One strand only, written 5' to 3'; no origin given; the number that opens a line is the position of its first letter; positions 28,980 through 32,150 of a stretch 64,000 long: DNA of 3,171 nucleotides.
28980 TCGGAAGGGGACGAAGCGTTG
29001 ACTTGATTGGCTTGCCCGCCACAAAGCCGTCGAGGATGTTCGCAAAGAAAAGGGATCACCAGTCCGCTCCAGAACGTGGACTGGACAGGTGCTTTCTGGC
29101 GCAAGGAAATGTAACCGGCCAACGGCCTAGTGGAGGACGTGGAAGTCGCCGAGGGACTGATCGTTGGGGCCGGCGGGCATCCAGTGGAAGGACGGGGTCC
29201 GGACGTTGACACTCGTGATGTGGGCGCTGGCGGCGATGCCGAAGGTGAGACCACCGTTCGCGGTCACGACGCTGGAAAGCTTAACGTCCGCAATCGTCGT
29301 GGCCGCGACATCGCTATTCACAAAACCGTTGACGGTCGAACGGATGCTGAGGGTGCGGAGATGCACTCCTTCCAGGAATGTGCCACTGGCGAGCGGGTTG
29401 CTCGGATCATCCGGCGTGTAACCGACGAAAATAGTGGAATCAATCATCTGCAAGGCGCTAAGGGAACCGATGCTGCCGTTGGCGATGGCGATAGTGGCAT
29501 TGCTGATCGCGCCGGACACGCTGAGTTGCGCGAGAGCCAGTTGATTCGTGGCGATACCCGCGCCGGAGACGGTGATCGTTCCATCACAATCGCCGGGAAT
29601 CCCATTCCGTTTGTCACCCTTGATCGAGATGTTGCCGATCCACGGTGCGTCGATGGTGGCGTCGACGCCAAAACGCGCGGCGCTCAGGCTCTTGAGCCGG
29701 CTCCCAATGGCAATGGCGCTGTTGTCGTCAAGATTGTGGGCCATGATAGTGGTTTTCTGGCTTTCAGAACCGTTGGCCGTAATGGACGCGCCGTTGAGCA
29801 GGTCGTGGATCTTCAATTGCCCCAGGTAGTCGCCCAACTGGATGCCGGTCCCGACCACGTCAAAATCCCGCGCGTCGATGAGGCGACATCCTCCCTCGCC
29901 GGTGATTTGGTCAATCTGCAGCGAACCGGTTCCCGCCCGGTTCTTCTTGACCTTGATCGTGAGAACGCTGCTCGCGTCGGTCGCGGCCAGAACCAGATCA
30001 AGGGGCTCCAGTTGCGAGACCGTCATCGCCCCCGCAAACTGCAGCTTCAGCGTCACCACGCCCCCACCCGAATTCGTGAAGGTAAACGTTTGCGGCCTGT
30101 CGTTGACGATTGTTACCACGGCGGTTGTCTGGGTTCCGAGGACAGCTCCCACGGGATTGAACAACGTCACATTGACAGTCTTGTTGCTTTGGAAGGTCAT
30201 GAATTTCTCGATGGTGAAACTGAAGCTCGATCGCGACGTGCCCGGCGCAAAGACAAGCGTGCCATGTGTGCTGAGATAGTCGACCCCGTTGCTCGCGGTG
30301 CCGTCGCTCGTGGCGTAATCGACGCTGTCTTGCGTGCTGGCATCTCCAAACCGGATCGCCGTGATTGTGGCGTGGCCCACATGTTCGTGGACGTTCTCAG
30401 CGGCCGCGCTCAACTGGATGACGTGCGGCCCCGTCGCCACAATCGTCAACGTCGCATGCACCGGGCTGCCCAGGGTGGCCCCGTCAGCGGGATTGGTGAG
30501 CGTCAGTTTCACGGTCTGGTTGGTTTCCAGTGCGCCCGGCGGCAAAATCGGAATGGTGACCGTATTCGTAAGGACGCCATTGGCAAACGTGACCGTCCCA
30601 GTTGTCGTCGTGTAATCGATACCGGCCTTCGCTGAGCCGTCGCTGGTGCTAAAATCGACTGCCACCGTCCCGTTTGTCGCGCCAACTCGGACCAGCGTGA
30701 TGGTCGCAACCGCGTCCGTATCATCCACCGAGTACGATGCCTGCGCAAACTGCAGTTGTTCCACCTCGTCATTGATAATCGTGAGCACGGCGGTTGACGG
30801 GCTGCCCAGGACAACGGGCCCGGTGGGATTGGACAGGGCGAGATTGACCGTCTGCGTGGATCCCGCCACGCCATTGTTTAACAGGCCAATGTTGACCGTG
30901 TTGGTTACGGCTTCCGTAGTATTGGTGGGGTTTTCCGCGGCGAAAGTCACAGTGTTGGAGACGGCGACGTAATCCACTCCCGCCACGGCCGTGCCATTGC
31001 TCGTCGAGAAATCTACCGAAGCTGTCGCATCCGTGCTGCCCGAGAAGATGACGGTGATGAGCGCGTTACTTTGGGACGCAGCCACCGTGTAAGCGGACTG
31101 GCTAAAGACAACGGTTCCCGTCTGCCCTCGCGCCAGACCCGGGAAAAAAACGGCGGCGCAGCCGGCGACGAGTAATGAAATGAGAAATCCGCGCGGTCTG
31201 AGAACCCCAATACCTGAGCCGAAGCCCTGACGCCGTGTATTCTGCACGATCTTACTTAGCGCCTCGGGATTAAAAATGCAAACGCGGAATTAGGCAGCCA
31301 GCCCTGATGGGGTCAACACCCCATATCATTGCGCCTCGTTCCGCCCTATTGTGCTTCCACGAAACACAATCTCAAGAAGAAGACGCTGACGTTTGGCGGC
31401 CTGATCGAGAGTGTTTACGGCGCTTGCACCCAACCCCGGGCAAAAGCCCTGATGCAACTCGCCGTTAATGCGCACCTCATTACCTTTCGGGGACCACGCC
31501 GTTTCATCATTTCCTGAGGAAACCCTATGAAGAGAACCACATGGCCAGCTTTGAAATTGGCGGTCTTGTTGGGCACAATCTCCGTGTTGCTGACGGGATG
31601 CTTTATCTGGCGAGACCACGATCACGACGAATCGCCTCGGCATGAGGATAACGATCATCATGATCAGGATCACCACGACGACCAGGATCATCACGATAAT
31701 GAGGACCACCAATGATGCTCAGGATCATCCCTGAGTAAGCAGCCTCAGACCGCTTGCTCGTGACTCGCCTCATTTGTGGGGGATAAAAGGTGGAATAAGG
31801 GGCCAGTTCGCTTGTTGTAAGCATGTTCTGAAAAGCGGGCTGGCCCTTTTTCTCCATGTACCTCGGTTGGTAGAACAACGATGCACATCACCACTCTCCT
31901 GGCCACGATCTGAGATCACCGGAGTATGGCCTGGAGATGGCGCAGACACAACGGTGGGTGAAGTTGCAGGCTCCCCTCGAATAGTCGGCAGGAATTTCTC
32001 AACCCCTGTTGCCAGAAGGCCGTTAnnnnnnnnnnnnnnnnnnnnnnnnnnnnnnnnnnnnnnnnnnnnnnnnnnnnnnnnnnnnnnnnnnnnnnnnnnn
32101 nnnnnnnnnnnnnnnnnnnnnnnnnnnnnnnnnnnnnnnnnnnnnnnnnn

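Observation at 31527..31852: Tiny lipoprotein with a 32-residue His/Asp-only tail and its own RBS and terminator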

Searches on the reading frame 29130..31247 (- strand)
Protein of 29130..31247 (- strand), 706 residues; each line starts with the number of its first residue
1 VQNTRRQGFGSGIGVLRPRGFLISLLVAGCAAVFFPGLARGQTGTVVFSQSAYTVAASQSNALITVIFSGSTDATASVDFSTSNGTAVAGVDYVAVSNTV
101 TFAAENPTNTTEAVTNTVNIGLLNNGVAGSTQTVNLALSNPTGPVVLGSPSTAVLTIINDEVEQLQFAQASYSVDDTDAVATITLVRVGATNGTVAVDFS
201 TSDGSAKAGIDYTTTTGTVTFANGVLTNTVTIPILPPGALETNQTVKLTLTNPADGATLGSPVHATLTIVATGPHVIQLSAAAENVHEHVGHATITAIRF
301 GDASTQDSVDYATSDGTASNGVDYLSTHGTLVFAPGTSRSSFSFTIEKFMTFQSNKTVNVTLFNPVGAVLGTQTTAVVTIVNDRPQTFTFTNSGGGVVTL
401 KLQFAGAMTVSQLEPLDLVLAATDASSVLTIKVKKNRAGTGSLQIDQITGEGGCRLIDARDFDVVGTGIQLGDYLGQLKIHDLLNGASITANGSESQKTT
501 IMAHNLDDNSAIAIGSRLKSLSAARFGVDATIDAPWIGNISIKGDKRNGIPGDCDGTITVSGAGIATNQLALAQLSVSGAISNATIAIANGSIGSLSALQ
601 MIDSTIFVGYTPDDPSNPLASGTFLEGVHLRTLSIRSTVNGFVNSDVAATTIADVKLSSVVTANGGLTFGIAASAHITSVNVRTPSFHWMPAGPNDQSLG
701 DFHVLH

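Call 8: search_protein_families(library=pfam, proteins=[window:29130-31247:-], max_evalue=0.01)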
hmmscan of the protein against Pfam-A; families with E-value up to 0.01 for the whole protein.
window:29130-31247:- (706 aa): 1 family
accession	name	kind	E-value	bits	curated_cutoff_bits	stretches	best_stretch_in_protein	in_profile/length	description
PF03160.20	Calx-beta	-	1.2e-44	151.6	27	3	160-270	3-116/119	Calx-beta domain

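Call 9: search_protein_families(library=ncbifam, proteins=[window:29130-31247:-], max_evalue=0.01)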
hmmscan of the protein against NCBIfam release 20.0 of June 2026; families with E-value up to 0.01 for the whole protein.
window:29130-31247:- (706 aa): 1 family
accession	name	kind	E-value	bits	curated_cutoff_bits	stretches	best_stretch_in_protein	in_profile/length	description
TIGR00845.1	caca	equivalog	7.5e-31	106.7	679.85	2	43-253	394-613/921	sodium/calcium exchanger 1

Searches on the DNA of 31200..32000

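Call 52: search_rna_families(source=window, start=31200, end=32000, threshold=evalue, max_evalue=10)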
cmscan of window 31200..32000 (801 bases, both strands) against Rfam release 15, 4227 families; matches with E-value up to 10: 6.
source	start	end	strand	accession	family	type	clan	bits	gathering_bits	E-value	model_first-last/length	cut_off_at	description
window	31785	31861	-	RF00649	mir-128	Gene; miRNA;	-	20.1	49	0.052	1-83/83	no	mir-128 microRNA precursor family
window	31641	31692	-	RF01059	mir-598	Gene; miRNA;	-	19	69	0.46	1-80/80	no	mir-598 microRNA precursor family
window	31479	31529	-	RF01962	RMST_1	Gene; lncRNA;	-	15.6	40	0.55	1-61/61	no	Rhabdomyosarcoma 2 associated transcript conserved region 1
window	31676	31849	+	RF00506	Thr_leader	Cis-reg; leader;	-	14.3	55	8.6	1-118/118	no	Threonine operon leader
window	31523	31544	+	RF01135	sR24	Gene; snRNA; snoRNA; CD-box;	-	12.8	36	7.8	1-55/55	no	Small nucleolar RNA sR24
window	31461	31514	-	RF01144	sR17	Gene; snRNA; snoRNA; CD-box;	-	12.7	36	3.4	1-55/55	no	Small nucleolar RNA sR17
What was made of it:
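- On Amino-acid attenuation leader peptide (hisL type): The Rfam Thr_leader hit is noise at E = 8.6 (call 52).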

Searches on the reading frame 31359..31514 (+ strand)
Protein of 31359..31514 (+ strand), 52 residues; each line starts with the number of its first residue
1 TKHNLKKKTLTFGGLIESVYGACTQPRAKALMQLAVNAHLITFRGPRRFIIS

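Call 36: find_homologous_proteins(query=window:31359-31514:+, max_evalue=1)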
Query seq(52 aa) (52 aa): 2 proteins with E <= 1 among 2 candidates.
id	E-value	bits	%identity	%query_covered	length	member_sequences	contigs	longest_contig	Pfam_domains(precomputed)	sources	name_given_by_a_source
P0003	1.7e-22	95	90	100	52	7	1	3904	-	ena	-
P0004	2.0e-20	88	83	100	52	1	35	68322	-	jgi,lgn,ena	jgi:hypothetical protein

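Call 38: find_encoding_contigs(protein=P0004, flank=6000, max_places=6)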
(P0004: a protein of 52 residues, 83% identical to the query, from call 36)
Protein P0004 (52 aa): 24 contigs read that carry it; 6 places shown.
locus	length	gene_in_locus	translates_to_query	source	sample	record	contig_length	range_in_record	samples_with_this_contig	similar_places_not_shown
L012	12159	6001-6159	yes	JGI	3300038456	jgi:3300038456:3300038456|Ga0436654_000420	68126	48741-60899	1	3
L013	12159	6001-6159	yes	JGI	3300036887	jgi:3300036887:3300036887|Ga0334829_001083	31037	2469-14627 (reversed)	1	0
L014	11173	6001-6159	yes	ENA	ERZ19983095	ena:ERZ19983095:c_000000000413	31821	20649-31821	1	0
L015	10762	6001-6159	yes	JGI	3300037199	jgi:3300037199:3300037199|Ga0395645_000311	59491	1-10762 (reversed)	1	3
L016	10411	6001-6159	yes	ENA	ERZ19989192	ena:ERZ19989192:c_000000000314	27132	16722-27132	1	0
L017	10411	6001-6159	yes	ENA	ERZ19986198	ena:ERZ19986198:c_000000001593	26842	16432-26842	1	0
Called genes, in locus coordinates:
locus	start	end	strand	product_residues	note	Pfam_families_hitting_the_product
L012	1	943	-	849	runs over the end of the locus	PF25174:Beta-prop_THOC3 (faint), PF08450:SGL (faint), PF22494:choice_anch_I (faint), PF10282:Lactonase, PF04185:Phosphoesterase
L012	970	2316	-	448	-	PF07690:MFS_1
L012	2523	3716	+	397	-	PF09594:GT87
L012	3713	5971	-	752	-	PF03160:Calx-beta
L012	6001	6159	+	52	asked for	-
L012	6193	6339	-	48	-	-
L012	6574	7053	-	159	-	-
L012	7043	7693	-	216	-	-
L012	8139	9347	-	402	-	PF00589:Phage_integrase (weak)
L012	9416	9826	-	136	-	-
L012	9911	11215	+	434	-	-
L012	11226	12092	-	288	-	PF12974:Phosphonate-bd, PF09084:NMT1, PF13531:SBP_bac_11 (weak)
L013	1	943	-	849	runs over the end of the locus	PF25174:Beta-prop_THOC3 (faint), PF08450:SGL (faint), PF22494:choice_anch_I (faint), PF10282:Lactonase, PF04185:Phosphoesterase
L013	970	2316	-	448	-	PF07690:MFS_1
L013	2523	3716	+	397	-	PF09594:GT87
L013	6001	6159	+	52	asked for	-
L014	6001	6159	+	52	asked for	-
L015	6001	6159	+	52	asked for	-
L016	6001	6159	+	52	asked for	-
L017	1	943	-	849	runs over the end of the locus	PF25174:Beta-prop_THOC3 (faint), PF08450:SGL (faint), PF22494:choice_anch_I (faint), PF10282:Lactonase, PF04185:Phosphoesterase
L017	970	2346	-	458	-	PF07690:MFS_1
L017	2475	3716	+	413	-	PF09594:GT87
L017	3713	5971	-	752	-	PF03160:Calx-beta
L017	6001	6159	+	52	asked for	-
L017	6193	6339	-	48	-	-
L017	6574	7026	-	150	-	-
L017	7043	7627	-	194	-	-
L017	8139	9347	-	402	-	PF00589:Phage_integrase (weak)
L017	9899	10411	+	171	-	?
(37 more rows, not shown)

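Call 79: predict_structure(alignment_id=A5)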
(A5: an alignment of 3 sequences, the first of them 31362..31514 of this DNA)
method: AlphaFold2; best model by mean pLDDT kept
length: 51 residues; sequences in the alignment: 3
mean_pLDDT: 60.8   pTM: 0.28
mean pLDDT of the five models: 60.8, 57.7, 56.5, 55.8, 55.8
residues with pLDDT >= 90: 0; 70-90: 6; 50-70: 38; < 50: 7
segments of 3 or more residues with pLDDT < 50: 48-51
pLDDT, mean of each block of 10 residues (from residue 1): 59 69 65 64 49 36
secondary structure, 60 per line:
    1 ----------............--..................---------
elements in order: H11-22 H25-42
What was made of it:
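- Tried and rejected: Only 3 sequences could be supplied; the result was pLDDT 61 with two helices, too poor for a fold search (call 79).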
